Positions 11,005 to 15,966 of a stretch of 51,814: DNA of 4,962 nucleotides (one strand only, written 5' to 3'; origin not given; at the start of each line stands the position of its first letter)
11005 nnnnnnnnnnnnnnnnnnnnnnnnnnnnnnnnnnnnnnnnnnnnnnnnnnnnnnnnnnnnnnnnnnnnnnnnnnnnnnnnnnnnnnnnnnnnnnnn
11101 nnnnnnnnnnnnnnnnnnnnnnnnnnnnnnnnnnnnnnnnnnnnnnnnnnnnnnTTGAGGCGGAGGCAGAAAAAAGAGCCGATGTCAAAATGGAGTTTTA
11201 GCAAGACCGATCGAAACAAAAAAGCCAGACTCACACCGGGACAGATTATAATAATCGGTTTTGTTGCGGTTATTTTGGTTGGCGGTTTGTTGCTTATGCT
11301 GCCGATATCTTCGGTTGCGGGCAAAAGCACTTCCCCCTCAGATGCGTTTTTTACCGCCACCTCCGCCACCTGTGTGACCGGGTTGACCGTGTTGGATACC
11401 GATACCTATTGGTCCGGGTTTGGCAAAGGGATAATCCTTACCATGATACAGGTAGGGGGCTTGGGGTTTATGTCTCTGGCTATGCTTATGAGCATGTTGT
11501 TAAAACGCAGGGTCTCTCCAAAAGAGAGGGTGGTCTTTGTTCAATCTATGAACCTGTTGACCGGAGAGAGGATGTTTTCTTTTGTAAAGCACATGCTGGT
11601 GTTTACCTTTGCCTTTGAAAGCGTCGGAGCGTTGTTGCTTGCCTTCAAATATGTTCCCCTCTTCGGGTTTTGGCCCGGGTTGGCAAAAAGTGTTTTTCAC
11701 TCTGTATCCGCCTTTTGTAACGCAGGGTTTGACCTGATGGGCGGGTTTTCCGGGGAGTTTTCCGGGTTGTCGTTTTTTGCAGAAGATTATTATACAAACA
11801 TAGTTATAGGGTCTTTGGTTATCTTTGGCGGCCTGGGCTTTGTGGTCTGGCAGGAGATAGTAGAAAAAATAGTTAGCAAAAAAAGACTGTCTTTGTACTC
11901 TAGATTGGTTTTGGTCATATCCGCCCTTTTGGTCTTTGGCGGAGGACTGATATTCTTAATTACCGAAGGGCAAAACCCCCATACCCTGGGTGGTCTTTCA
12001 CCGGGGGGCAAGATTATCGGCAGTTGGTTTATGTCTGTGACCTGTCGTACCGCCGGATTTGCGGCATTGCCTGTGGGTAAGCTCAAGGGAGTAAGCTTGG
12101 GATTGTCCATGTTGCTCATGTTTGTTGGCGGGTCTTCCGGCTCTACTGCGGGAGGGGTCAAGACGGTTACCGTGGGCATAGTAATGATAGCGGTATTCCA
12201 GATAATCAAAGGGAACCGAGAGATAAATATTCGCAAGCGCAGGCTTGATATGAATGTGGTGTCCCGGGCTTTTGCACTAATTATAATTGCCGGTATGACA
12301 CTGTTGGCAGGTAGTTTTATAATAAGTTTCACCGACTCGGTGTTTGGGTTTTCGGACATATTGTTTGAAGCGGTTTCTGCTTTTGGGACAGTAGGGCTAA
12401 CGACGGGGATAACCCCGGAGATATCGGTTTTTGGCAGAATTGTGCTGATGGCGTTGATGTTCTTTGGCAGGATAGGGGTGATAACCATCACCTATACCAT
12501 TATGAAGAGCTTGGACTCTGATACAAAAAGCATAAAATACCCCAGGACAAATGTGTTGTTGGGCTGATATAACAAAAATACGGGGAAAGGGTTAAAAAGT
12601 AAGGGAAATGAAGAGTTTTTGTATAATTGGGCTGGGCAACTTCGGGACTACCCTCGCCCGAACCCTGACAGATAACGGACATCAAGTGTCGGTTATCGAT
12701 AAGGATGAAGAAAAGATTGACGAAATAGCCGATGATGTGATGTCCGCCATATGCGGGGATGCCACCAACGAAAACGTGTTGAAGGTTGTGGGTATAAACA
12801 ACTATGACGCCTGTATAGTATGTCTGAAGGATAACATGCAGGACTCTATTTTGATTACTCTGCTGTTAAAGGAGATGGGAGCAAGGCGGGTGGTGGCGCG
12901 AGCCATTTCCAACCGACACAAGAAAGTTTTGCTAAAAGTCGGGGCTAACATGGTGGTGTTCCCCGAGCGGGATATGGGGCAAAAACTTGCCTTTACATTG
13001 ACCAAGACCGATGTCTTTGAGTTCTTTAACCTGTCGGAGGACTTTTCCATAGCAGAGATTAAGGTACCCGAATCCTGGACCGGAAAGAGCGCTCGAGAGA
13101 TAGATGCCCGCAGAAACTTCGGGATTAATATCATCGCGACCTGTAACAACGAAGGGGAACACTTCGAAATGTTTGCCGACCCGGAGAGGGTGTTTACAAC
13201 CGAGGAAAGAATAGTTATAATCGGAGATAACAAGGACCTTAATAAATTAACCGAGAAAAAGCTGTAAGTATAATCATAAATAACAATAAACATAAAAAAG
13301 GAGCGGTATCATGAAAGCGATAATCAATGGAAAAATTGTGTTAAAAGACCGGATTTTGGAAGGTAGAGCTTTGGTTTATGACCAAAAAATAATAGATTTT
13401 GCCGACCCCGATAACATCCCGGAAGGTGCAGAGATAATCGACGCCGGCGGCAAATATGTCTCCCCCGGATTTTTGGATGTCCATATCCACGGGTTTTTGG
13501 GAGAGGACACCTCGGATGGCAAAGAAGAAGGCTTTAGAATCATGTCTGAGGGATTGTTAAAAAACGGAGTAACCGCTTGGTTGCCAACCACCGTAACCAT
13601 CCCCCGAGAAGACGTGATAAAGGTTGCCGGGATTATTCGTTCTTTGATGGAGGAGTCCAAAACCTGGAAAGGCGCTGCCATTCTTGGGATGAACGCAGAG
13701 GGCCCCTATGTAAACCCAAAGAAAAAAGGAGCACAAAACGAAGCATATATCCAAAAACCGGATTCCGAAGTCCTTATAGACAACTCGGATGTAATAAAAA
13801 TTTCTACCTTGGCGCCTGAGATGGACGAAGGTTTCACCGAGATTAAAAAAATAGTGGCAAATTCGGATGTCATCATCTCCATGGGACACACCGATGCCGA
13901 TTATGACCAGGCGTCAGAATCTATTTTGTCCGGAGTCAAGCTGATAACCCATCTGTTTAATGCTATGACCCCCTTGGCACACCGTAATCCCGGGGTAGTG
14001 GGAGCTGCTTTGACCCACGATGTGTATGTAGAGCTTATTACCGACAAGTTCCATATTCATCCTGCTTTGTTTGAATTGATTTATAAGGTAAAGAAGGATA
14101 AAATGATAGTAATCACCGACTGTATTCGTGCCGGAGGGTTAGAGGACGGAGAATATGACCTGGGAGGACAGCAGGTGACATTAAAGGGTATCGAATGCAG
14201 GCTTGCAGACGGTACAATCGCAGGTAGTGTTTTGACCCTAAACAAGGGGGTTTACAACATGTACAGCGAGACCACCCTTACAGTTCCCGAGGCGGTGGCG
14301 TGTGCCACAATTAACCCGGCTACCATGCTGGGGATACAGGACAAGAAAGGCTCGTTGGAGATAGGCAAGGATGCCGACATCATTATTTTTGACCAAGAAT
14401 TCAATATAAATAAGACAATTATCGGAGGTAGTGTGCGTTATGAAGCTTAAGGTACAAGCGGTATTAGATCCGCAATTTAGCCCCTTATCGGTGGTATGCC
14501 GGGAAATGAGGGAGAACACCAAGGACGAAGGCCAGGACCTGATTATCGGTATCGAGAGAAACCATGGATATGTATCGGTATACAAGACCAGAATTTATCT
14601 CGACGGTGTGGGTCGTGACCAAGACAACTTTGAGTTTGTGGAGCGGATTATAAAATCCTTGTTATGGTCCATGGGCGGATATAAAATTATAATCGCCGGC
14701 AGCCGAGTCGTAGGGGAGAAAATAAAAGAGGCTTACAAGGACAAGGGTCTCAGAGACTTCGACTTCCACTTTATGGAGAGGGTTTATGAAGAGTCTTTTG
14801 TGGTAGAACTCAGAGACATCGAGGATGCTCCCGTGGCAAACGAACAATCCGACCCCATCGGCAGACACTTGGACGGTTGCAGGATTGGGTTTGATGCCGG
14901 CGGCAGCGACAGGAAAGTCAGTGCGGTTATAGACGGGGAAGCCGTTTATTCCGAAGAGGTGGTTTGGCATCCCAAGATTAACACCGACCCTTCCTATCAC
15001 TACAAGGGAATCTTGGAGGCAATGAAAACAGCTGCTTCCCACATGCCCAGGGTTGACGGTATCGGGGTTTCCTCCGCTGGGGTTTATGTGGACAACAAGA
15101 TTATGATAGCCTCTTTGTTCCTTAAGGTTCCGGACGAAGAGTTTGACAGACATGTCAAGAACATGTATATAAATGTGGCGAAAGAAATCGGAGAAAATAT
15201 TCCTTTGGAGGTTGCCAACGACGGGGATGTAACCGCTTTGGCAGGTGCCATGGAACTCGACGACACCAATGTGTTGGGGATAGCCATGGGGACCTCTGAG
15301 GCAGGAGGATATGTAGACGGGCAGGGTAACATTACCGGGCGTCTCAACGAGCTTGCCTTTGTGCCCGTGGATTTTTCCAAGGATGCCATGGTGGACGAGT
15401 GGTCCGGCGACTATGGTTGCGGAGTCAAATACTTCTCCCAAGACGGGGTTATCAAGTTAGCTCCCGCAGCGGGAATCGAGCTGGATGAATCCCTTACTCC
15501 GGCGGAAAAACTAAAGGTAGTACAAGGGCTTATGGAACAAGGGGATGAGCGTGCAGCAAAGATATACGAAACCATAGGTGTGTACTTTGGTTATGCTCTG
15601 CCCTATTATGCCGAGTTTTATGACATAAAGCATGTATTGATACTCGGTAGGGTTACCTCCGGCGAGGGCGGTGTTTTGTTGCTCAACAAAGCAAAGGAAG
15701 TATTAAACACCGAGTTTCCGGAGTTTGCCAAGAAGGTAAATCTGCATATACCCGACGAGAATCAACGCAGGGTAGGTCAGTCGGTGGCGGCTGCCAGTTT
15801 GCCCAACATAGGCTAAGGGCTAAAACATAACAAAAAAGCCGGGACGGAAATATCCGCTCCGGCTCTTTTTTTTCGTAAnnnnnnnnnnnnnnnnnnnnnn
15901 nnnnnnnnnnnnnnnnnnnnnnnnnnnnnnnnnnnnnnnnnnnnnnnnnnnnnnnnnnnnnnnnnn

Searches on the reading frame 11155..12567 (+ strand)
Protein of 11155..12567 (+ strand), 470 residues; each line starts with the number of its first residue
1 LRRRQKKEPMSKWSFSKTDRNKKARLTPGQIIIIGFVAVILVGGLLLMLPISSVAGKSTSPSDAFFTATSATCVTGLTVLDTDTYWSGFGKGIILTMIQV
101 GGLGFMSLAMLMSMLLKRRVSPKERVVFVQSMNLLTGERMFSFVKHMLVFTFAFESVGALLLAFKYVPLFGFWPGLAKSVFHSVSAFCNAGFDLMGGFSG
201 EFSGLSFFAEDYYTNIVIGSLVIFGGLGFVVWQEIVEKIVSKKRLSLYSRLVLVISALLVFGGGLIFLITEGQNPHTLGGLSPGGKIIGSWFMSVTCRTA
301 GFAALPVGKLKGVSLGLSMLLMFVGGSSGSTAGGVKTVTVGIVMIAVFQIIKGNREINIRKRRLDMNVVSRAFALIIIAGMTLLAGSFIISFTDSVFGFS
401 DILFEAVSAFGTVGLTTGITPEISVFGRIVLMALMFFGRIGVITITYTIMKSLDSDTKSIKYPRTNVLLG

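Call 28: search_protein_families(library=pfam, proteins=[window:11155-12567:+])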
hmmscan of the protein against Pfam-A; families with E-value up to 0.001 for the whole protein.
window:11155-12567:+ (470 aa): 1 family
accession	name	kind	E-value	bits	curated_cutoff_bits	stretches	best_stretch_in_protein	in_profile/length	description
PF02386.22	TrkH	-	2.5e-45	155.3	27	1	17-457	23-498/502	Cation transport protein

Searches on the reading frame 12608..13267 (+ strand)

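Call 28: search_protein_families(library=pfam, proteins=[window:12608-13267:+])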
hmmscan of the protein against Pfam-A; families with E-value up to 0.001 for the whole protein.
window:12608-13267:+ (219 aa): 9 families
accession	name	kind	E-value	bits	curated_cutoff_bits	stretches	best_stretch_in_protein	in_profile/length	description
PF02254.24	TrkA_N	-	1.7e-31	109.4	23.8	1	4-119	1-116/116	TrkA-N domain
PF03807.23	F420_oxidored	-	2.1e-08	35.1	21.6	1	4-57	2-63/94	NADP oxidoreductase coenzyme F420-dependent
PF03446.21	NAD_binding_2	-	5.5e-08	33.4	21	1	4-80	2-70/161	NAD binding domain of 6-phosphogluconate dehydrogenase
PF03721.20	UDPG_MGDP_dh_N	-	1.4e-07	31.7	27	1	4-46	3-45/187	UDP-glucose/GDP-mannose dehydrogenase family, NAD binding domain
PF01210.29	NAD_Gly3P_dh_N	-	1.5e-07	32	23.1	1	5-43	3-41/158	NAD-dependent glycerol-3-phosphate dehydrogenase N-terminus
PF02080.26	TrkA_C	-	9.5e-07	29.1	27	1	149-216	2-68/71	TrkA-C domain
PF02558.23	ApbA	-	2.2e-05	24.5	22.2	1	5-80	2-81/150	Ketopantoate reductase PanE/ApbA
PF13460.12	NAD_binding_10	-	0.00025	21.4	27.2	1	10-102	4-88/184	NAD(P)H-binding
PF03435.24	Sacchrp_dh_NADP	-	0.00026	21.7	25.1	1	5-74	2-77/129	Saccharopine dehydrogenase NADP binding domain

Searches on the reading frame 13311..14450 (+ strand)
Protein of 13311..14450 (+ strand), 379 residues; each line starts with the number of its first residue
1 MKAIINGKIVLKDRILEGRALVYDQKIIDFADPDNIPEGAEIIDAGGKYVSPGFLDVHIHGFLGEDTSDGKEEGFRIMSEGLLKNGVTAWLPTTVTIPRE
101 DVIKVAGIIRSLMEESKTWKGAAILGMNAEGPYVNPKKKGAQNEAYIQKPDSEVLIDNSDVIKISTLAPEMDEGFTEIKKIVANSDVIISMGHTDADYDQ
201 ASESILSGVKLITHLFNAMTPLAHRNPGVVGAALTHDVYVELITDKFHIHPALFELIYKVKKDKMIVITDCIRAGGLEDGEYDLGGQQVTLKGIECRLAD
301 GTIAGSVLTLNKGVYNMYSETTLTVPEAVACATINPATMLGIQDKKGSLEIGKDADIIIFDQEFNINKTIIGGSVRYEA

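Call 28: search_protein_families(library=pfam, proteins=[window:13311-14450:+])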
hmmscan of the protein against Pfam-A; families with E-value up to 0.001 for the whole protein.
window:13311-14450:+ (379 aa): 2 families
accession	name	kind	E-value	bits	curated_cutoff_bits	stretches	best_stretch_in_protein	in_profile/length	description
PF01979.26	Amidohydro_1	-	2.8e-33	116.1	25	1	49-374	1-343/345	Amidohydrolase family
PF07969.17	Amidohydro_3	-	1.8e-17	64.4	29.7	2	320-363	404-447/472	Amidohydrolase family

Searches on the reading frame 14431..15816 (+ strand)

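Call 28: search_protein_families(library=pfam, proteins=[window:14431-15816:+])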
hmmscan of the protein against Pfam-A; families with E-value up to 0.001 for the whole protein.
window:14431-15816:+ (461 aa): 1 family
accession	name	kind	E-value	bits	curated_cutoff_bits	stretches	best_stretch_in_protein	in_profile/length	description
PF00480.26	ROK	-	6.8e-06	26.2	22.9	1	152-433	2-270/294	ROK family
